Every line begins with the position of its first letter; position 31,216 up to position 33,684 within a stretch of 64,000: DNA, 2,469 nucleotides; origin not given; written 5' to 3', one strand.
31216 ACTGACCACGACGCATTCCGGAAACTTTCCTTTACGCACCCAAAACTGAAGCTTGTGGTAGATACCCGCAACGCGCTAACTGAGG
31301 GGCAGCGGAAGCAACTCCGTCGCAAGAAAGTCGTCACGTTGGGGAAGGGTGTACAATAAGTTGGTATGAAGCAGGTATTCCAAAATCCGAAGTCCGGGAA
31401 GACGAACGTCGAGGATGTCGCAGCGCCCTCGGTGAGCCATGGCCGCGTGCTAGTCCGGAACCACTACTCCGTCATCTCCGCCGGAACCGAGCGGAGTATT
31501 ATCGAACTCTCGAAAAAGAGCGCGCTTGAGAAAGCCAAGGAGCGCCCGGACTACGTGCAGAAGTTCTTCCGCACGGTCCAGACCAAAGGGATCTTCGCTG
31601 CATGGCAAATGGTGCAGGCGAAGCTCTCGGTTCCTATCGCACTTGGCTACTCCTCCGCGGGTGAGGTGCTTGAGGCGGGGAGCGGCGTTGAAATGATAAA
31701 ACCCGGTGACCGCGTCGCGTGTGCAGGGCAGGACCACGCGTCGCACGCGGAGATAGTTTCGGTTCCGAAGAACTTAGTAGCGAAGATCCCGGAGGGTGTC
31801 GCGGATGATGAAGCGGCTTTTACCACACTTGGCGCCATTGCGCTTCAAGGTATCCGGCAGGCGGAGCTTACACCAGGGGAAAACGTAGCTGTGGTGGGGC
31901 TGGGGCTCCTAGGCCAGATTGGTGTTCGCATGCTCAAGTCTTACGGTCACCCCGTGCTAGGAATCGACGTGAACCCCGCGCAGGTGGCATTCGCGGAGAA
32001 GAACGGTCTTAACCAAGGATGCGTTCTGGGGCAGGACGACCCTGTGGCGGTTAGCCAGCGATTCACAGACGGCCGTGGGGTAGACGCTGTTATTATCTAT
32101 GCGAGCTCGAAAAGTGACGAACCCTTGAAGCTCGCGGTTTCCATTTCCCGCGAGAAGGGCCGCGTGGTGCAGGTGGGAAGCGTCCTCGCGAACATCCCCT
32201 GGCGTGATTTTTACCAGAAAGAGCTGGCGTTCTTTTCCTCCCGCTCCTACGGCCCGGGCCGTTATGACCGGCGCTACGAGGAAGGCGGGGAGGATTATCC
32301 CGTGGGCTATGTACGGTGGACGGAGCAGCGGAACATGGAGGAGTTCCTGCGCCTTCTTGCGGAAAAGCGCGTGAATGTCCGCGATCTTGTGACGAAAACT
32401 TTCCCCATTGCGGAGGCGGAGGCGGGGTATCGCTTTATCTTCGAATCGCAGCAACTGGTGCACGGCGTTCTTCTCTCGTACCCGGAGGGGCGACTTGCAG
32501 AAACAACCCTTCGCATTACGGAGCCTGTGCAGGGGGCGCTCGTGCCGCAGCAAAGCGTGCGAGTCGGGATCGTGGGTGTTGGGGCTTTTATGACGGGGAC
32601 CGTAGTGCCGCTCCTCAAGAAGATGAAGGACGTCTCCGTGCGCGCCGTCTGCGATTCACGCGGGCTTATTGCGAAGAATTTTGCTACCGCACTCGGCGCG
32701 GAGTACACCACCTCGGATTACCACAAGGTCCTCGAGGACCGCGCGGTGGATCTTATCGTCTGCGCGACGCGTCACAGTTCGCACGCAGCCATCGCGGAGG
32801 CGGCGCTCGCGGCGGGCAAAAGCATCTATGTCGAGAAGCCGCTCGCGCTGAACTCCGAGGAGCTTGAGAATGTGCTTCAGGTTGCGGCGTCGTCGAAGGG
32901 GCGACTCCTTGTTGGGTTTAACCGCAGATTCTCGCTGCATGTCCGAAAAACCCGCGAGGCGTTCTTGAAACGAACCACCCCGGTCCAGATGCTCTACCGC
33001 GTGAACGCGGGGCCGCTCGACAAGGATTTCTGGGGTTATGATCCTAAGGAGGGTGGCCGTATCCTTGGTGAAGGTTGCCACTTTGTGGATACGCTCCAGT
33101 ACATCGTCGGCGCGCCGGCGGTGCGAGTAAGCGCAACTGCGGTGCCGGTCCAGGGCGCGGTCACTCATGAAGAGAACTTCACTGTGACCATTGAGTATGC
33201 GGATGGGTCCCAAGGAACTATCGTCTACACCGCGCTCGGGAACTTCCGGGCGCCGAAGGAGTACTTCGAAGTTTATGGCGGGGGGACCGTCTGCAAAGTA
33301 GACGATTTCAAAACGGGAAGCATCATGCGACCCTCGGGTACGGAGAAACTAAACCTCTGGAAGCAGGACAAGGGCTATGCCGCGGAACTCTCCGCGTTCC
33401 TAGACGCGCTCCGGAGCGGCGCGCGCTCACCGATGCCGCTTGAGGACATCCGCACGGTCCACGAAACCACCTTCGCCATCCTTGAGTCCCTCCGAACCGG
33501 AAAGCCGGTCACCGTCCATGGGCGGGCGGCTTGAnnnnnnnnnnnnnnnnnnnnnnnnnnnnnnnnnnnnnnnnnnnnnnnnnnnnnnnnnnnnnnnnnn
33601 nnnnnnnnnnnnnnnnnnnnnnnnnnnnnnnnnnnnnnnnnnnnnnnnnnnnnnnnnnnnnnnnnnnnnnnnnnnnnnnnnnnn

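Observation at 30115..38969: Uronic-acid branch with a heparosan-type glucuronyl C5-epimerase-like protein and an AsnB-like amidotransferase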

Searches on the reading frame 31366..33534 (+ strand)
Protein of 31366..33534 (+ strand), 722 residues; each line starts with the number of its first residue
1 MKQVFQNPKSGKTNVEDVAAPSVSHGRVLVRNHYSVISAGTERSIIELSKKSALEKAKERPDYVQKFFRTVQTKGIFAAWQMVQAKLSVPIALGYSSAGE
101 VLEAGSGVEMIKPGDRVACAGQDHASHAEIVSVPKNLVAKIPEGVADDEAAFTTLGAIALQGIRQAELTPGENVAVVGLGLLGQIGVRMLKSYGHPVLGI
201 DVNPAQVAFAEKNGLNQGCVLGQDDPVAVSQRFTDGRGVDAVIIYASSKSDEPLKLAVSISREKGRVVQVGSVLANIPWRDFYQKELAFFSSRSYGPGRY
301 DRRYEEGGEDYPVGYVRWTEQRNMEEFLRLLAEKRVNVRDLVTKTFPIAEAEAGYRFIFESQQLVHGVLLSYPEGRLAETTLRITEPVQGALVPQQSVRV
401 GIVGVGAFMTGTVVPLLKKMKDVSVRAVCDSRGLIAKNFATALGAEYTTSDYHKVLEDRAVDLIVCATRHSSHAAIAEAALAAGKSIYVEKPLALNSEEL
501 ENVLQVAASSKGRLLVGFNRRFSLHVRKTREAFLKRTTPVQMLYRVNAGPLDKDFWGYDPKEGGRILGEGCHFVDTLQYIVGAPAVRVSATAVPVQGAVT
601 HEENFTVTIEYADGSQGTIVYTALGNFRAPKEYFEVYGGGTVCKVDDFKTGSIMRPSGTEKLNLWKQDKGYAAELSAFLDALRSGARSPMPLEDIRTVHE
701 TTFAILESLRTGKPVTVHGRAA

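Call 3: search_protein_families(library=pfam, proteins=[window:31366-33534:+], max_evalue=0.01)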
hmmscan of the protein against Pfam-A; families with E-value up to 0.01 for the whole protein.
window:31366-33534:+ (722 aa): 9 families
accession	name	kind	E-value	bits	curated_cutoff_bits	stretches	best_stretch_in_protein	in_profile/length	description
PF01408.29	GFO_IDH_MocA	-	1.5e-21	77.7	24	1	398-518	1-120/120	Oxidoreductase family, NAD-binding Rossmann fold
PF00107.32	ADH_zinc_N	-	1.2e-12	48.3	31.8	1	182-300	2-120/129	Zinc-binding dehydrogenase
PF22725.1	GFO_IDH_MocA_C3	-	1.3e-10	41.8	27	1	545-638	24-118/124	GFO/IDH/MocA C-terminal domain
PF02894.22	GFO_IDH_MocA_C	-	8.8e-10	39.2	22.9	1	556-717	32-218/218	Oxidoreductase family, C-terminal alpha/beta domain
PF03447.22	NAD_binding_3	-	1.3e-08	36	24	1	412-513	8-111/116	Homoserine dehydrogenase, NAD binding domain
PF08240.17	ADH_N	-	2.9e-06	27.9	23.5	1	85-143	28-104/104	Alcohol dehydrogenase GroES-like domain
PF03721.20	UDPG_MGDP_dh_N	-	0.0022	18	27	1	173-209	2-38/187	UDP-glucose/GDP-mannose dehydrogenase family, NAD binding domain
PF01118.30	Semialdhyde_dh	-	0.0029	18.4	26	0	399-486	1-92/121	Semialdehyde dehydrogenase, NAD binding domain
PF02254.24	TrkA_N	-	0.0095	16.7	23.8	0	174-216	1-43/116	TrkA-N domain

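Call 5: search_protein_families(library=ncbifam, proteins=[window:31366-33534:+], max_evalue=0.001)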
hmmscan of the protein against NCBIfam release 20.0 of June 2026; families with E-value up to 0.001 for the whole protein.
window:31366-33534:+ (722 aa): 29 families (the best 25 are shown)
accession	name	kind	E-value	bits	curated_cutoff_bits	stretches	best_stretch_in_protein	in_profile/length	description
TIGR04380.1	myo_inos_iolG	equivalog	6.9e-32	110.6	355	1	398-715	2-329/330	inositol 2-dehydrogenase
NF040723.1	UDP-GlcNAcDh_Arch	equivalog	1.5e-18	67.4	450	1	398-695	1-287/302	UDP-N-acetylglucosamine 3-dehydrogenase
NF052479.1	LevoglcsnDh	equivalog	1.4e-14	53.6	650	1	426-528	39-141/386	levoglucosan dehydrogenase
NF006940.0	PRK09422.1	equivalog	1.7e-13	50.3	344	1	128-271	118-260/338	alcohol dehydrogenase AdhP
NF041097.1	keto_inos_dh_IolM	equivalog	6e-13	48.2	450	1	164-277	200-317/389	scyllo-inosose 3-dehydrogenase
TIGR00692.1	tdh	equivalog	1.2e-12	47.6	458.35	1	126-268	118-258/340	L-threonine 3-dehydrogenase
NF003808.0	PRK05396.1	equivalog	2.6e-12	46.3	380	1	125-268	119-260/341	L-threonine 3-dehydrogenase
NF008607.0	PRK11579.1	subfamily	2.8e-12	46.3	330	1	396-522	3-126/346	oxidoreductase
TIGR03989.1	Rxyl_3153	subfamily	3e-12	46.5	440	1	127-271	141-287/370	NDMA-dependent alcohol dehydrogenase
NF052679.1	InsChiInosDhIolG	equivalog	7.1e-12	45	540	1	397-533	2-140/343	bifunctional inositol 2-dehydrogenase/D-chiro-inositol 1-dehydrogenase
NF041392.1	XylDh_Gfo6_Halo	equivalog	2.3e-11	43.1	350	1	395-618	14-251/350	D-xylose 1-dehydrogenase Gfo6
TIGR02824.1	quinone_pig3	subfamily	5.5e-11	42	296.8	1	92-273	60-240/325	putative NAD(P)H quinone oxidoreductase, PIG3 family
NF007574.0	PRK10206.1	equivalog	3.3e-10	39.6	352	1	446-526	51-131/345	oxidoreductase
NF058561.1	BT_2158_fam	equivalog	4.3e-10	38.8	750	1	397-507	33-143/487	glycoside 3-dehydrogenase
NF007642.0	PRK10309.1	equivalog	1.2e-09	37.9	550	1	124-273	114-262/347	galactitol-1-phosphate 5-dehydrogenase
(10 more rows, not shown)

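Call 43: search_solved_structures(query=window:31366-33531:+, max_evalue=0.00001)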
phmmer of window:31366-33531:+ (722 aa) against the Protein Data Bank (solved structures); distinct sequences matched with E-value up to 0.00001: 129 (the best 60 are shown).
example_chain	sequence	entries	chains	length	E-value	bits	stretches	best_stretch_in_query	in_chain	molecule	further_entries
4hkt_A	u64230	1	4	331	2.3e-20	75.6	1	397-687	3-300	Inositol 2-dehydrogenase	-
3ezy_A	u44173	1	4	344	9.3e-19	70.3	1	397-696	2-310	Dehydrogenase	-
6nor_A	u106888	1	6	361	2.3e-18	69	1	398-709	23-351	Putative NAD dependent dehydrogenase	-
3e9m_A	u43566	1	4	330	3.5e-17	65.1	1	398-622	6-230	Oxidoreductase, Gfo/Idh/MocA family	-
3e18_A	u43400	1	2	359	2.5e-16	62.3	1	398-661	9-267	oxidoreductase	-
6ktj_A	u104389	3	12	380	3.1e-16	62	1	435-622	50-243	Scyllo-inositol dehydrogenase with L-glucose dehydrogenase activity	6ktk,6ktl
5ya8_A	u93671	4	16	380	5.5e-16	61.2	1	435-622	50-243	Scyllo-inositol dehydrogenase with L-glucose dehydrogenase activity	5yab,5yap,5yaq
6jw6_A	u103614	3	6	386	3.4e-14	55.2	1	397-592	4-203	Dehydrogenase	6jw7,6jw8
9m3d_B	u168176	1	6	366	5.5e-14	54.6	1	397-576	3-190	DgpA1 from W974-1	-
7xr9_A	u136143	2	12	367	7e-14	54.2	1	397-536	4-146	DgpA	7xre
1llu_A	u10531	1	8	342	2.3e-13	52.5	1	125-278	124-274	Alcohol Dehydrogenase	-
7wzd_A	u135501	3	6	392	2.9e-13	52.1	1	397-629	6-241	4,5-dihydroxyphthalate dehydrogenase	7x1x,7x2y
3ec7_A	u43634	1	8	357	8.8e-13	50.6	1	397-523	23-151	Putative Dehydrogenase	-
3m2t_A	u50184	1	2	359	9.1e-13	50.5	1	398-577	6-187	Probable dehydrogenase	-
2eer_A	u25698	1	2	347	4.1e-12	48.4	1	125-278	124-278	NAD-dependent alcohol dehydrogenase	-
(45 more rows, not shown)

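Call 77: find_homologous_proteins(query=window:31366-33531:+, max_evalue=1e-20)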
Query window:31366-33531:+ (722 aa): 8000 proteins with E <= 1e-20 among 8000 candidates; the best 120 are listed.
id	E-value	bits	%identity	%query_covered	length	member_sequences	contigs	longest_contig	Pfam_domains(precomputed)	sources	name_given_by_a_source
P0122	0.0e+0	1613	100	100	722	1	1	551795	PF01408.29,PF22725.2,PF00107.33,PF02894.23,PF08240.18,PF03447.23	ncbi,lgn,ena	-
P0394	0.0e+0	1017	61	100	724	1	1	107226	PF01408.29,PF22725.2,PF00107.33,PF08240.18,PF03447.23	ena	-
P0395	1.4e-297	1007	60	99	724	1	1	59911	PF01408.29,PF22725.2,PF00107.33,PF02894.23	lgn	-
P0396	4.6e-295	998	60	99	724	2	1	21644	PF01408.29,PF22725.2,PF00107.33,PF08240.18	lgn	-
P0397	1.5e-293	993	59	99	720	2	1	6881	PF01408.29,PF22725.2,PF00107.33,PF02894.23,PF08240.18,PF03447.23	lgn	-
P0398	3.9e-293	992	60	99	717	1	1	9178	PF01408.29,PF22725.2,PF00107.33,PF02894.23,PF03447.23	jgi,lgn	jgi:polar amino acid transport system substrate-binding protein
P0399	8.8e-293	991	60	99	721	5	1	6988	PF01408.29,PF22725.2,PF00107.33,PF02894.23,PF13602.13,PF08240.18,PF03447.23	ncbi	-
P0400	1.4e-288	977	58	99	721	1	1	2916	PF01408.29,PF22725.2,PF00107.33,PF08240.18,PF03447.23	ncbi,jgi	jgi:polar amino acid transport system substrate-binding protein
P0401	4.0e-288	975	59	99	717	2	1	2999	PF01408.29,PF22725.2,PF00107.33,PF02894.23,PF08240.18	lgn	-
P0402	2.3e-287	973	58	99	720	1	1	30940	PF01408.29,PF22725.2,PF00107.33,PF08240.18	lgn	-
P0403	2.9e-287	973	60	99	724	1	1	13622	PF01408.29,PF22725.2,PF00107.33,PF02894.23,PF13602.13,PF08240.18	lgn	-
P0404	1.3e-286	970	60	99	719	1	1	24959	PF01408.29,PF22725.2,PF00107.33,PF02894.23,PF08240.18,PF03447.23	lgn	-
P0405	7.4e-286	968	57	99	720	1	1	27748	PF01408.29,PF22725.2,PF00107.33,PF02894.23,PF02826.26,PF08240.18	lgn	-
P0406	2.2e-285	966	58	99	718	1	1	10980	PF01408.29,PF22725.2,PF00107.33,PF02894.23,PF08240.18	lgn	-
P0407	1.2e-284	964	59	99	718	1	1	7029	PF01408.29,PF22725.2,PF00107.33,PF02894.23,PF03447.23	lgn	-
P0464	7.9e-211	720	46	99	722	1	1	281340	PF01408.29,PF22725.2,PF00107.33,PF02894.23,PF02826.26,PF03721.21,PF08240.18,PF03447.23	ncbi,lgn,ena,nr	ncbi:bi-domain-containing oxidoreductase [Patescibacteria group bacterium]|nr:bi-domain-containing o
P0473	6.5e-202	691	47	99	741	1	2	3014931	PF01408.29,PF22725.2,PF00107.33,PF02894.23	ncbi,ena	-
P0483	3.7e-199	681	46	100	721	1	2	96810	PF01408.29,PF22725.2,PF00107.33,PF02826.26,PF03447.23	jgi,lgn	jgi:predicted dehydrogenase/threonine dehydrogenase-like Zn-dependent dehydrogenase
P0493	3.3e-196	672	46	99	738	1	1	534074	PF01408.29,PF22725.2,PF00107.33,PF02894.23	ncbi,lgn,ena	-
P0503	4.5e-193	661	44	99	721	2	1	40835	PF01408.29,PF22725.2,PF00107.33,PF08240.18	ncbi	-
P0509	3.1e-191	655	47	99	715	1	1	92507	PF01408.29,PF22725.2,PF00107.33,PF02894.23,PF08240.18,PF03447.23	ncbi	ncbi:MAG: bi-domain-containing oxidoreductase [Pyrinomonadaceae bacterium]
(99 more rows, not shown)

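Call 78: find_encoding_contigs(protein=P0473, flank=9000, max_places=1)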
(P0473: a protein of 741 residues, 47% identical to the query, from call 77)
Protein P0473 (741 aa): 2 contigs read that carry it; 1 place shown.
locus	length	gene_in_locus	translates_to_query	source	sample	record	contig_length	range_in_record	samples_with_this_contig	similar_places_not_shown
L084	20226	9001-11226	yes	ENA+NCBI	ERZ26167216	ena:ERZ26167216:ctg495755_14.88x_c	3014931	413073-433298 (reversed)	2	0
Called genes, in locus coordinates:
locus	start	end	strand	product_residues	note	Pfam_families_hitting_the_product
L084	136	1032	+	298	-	PF13580:SIS_2 (faint), PF01380:SIS, PF00571:CBS (weak)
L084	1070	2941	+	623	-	-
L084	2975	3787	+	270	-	PF01522:Polysacc_deac_1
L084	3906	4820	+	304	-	PF01370:Epimerase, PF04321:RmlD_sub_bind, PF16363:GDP_Man_Dehyd, PF02719:Polysacc_synt_2 (faint)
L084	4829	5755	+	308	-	PF00535:Glycos_transf_2, PF13641:Glyco_tranf_2_3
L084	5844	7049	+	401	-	PF00534:Glycos_transf_1, PF13692:Glyco_trans_1_4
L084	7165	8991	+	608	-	PF13522:GATase_6, PF13537:GATase_7, PF00733:Asn_synthase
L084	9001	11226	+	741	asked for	PF00107:ADH_zinc_N, PF01408:GFO_IDH_MocA, PF02894:GFO_IDH_MocA_C, PF22725:GFO_IDH_MocA_C3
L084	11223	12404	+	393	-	PF02350:Epimerase_2, PF13439:Glyco_transf_4 (faint), PF13579:Glyco_trans_4_4 (weak)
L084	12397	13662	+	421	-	PF02558:ApbA (weak), PF03721:UDPG_MGDP_dh_N, PF00984:UDPG_MGDP_dh, PF03720:UDPG_MGDP_dh_C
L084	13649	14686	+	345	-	PF06662:C5-epim_C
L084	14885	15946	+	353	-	PF13439:Glyco_transf_4, PF13579:Glyco_trans_4_4, PF00534:Glycos_transf_1, PF13692:Glyco_trans_1_4, PF13524:Glyco_trans_1_2 (faint)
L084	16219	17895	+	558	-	PF03485:Arg_tRNA_synt_N, PF00750:tRNA-synt_1d, PF05746:DALR_1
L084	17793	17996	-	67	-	-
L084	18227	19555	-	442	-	PF04860:Phage_portal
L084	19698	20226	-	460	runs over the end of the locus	-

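Call 79: find_encoding_contigs(protein=P0493, flank=9000, max_places=1)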
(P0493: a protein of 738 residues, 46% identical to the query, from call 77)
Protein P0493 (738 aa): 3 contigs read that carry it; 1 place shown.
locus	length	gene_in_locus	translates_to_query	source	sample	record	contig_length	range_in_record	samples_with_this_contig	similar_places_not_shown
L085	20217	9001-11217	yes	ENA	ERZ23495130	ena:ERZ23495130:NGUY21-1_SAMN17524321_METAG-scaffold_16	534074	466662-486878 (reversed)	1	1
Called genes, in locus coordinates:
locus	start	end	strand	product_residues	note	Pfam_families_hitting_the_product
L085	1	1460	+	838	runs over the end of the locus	PF17191:RecG_wedge, PF01336:tRNA_anti-codon (weak), PF00270:DEAD, PF00271:Helicase_C, PF19833:RecG_dom3_C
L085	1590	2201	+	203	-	PF01047:MarR (faint), PF12802:MarR_2 (weak), PF13412:HTH_24, PF22674:C2185-like_N (weak)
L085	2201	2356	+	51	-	-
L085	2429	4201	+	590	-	PF00664:ABC_membrane, PF02463:SMC_N (faint), PF00005:ABC_tran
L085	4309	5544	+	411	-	PF13439:Glyco_transf_4, PF13579:Glyco_trans_4_4, PF00982:Glyco_transf_20 (faint), PF20706:GT4-conflict, PF00534:Glycos_transf_1, PF13692:Glyco_trans_1_4, PF13524:Glyco_trans_1_2 (weak)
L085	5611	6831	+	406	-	PF00534:Glycos_transf_1, PF13692:Glyco_trans_1_4, PF13524:Glyco_trans_1_2 (weak)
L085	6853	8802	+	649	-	PF13522:GATase_6, PF13537:GATase_7, PF00733:Asn_synthase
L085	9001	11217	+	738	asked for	PF00107:ADH_zinc_N, PF01408:GFO_IDH_MocA, PF02894:GFO_IDH_MocA_C, PF22725:GFO_IDH_MocA_C3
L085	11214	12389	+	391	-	PF02350:Epimerase_2, PF13579:Glyco_trans_4_4 (weak)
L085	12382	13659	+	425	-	PF03721:UDPG_MGDP_dh_N, PF00984:UDPG_MGDP_dh, PF03720:UDPG_MGDP_dh_C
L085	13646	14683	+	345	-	PF06662:C5-epim_C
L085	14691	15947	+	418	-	PF13439:Glyco_transf_4, PF13579:Glyco_trans_4_4, PF00534:Glycos_transf_1, PF13692:Glyco_trans_1_4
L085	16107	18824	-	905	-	PF04932:Wzy_C (weak), PF14559:TPR_19 (faint), PF00515:TPR_1 (faint), PF07719:TPR_2 (faint), PF13181:TPR_8 (faint), PF13432:TPR_16 (faint), PF25064:ARM_TT21_5th (faint), PF13424:TPR_12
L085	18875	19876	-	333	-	PF04909:Amidohydro_2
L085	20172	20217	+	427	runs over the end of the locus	PF01595:CNNM, PF00571:CBS, PF03471:CorC_HlyC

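Call 80: find_encoding_contigs(protein=P0483, flank=9000, max_places=1)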
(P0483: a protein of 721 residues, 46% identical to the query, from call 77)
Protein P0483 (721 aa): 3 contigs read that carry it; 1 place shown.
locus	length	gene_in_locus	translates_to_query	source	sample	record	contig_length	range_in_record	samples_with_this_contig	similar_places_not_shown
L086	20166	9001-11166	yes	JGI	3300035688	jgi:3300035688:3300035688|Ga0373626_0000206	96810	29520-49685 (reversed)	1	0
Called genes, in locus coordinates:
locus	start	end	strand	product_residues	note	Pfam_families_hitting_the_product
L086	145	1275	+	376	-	PF13439:Glyco_transf_4, PF00534:Glycos_transf_1, PF13692:Glyco_trans_1_4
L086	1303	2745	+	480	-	PF02310:B12-binding, PF19864:Radical_SAM_N2 (weak), PF04055:Radical_SAM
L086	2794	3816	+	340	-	PF04055:Radical_SAM, PF13186:SPASM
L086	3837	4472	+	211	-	PF02353:CMAS, PF05148:Methyltransf_8, PF13489:Methyltransf_23, PF01209:Ubie_methyltran, PF07021:MetW, PF13649:Methyltransf_25, PF13847:Methyltransf_31, PF08241:Methyltransf_11, +4 more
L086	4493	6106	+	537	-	PF00535:Glycos_transf_2, PF01209:Ubie_methyltran, PF13489:Methyltransf_23, PF02353:CMAS (weak), PF13847:Methyltransf_31, PF08241:Methyltransf_11, PF08242:Methyltransf_12, PF13649:Methyltransf_25, +1 more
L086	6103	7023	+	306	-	PF01073:3Beta_HSD, PF01370:Epimerase, PF04321:RmlD_sub_bind, PF02719:Polysacc_synt_2, PF16363:GDP_Man_Dehyd, PF07993:NAD_binding_4 (weak)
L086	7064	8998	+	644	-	PF13522:GATase_6, PF12481:DUF3700 (weak), PF13537:GATase_7, PF00733:Asn_synthase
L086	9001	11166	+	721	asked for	PF02826:2-Hacid_dh_C (faint), PF03447:NAD_binding_3 (faint), PF00107:ADH_zinc_N, PF01408:GFO_IDH_MocA, PF22725:GFO_IDH_MocA_C3 (weak)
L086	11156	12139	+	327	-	PF06662:C5-epim_C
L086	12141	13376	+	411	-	PF13439:Glyco_transf_4, PF13579:Glyco_trans_4_4, PF00534:Glycos_transf_1, PF13692:Glyco_trans_1_4, PF13524:Glyco_trans_1_2 (weak)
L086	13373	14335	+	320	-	PF00953:Glycos_transf_4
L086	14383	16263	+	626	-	PF13727:CoA_binding_3, PF01073:3Beta_HSD, PF01370:Epimerase, PF02719:Polysacc_synt_2, PF04321:RmlD_sub_bind, PF16363:GDP_Man_Dehyd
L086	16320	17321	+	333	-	PF02706:Wzz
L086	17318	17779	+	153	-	PF14478:DUF4430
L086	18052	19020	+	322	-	PF01565:FAD_binding_4, PF02873:MurB_C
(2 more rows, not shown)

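Call 81: find_encoding_contigs(protein=P0464, flank=9000, max_places=1)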
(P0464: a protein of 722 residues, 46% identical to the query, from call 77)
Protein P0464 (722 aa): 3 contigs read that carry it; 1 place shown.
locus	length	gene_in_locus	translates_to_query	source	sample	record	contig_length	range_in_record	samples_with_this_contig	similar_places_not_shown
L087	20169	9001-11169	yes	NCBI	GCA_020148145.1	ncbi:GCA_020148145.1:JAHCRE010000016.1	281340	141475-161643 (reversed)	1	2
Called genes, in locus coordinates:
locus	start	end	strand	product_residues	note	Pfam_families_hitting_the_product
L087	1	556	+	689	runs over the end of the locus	PF00535:Glycos_transf_2, PF10111:Glyco_tranf_2_2 (faint), PF13506:Glyco_transf_21 (faint), PF13641:Glyco_tranf_2_3, PF13712:Glyco_tranf_2_5 (faint), PF13353:Fer4_12 (weak), PF04055:Radical_SAM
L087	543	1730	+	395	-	PF00534:Glycos_transf_1, PF13692:Glyco_trans_1_4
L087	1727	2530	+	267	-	PF13489:Methyltransf_23, PF07021:MetW, PF08241:Methyltransf_11, PF08242:Methyltransf_12, PF13649:Methyltransf_25, PF13847:Methyltransf_31 (weak)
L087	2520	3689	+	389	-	PF13439:Glyco_transf_4, PF13579:Glyco_trans_4_4, PF20706:GT4-conflict, PF00534:Glycos_transf_1, PF13692:Glyco_trans_1_4, PF13524:Glyco_trans_1_2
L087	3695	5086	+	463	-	PF04932:Wzy_C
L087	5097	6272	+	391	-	PF13439:Glyco_transf_4, PF00534:Glycos_transf_1, PF13692:Glyco_trans_1_4, PF13524:Glyco_trans_1_2 (weak)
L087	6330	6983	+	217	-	PF13489:Methyltransf_23 (weak), PF08241:Methyltransf_11, PF13649:Methyltransf_25 (weak)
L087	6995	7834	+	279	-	PF00535:Glycos_transf_2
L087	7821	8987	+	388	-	-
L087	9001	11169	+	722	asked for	PF08240:ADH_N (faint), PF03721:UDPG_MGDP_dh_N (faint), PF02826:2-Hacid_dh_C (faint), PF03447:NAD_binding_3 (faint), PF00107:ADH_zinc_N, PF01408:GFO_IDH_MocA, PF02894:GFO_IDH_MocA_C (weak), PF22725:GFO_IDH_MocA_C3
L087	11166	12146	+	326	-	PF06662:C5-epim_C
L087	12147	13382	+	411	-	PF13439:Glyco_transf_4, PF13579:Glyco_trans_4_4, PF00534:Glycos_transf_1, PF13692:Glyco_trans_1_4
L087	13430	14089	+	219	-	PF02706:Wzz (weak)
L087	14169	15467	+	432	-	PF02397:Bac_transf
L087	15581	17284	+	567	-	-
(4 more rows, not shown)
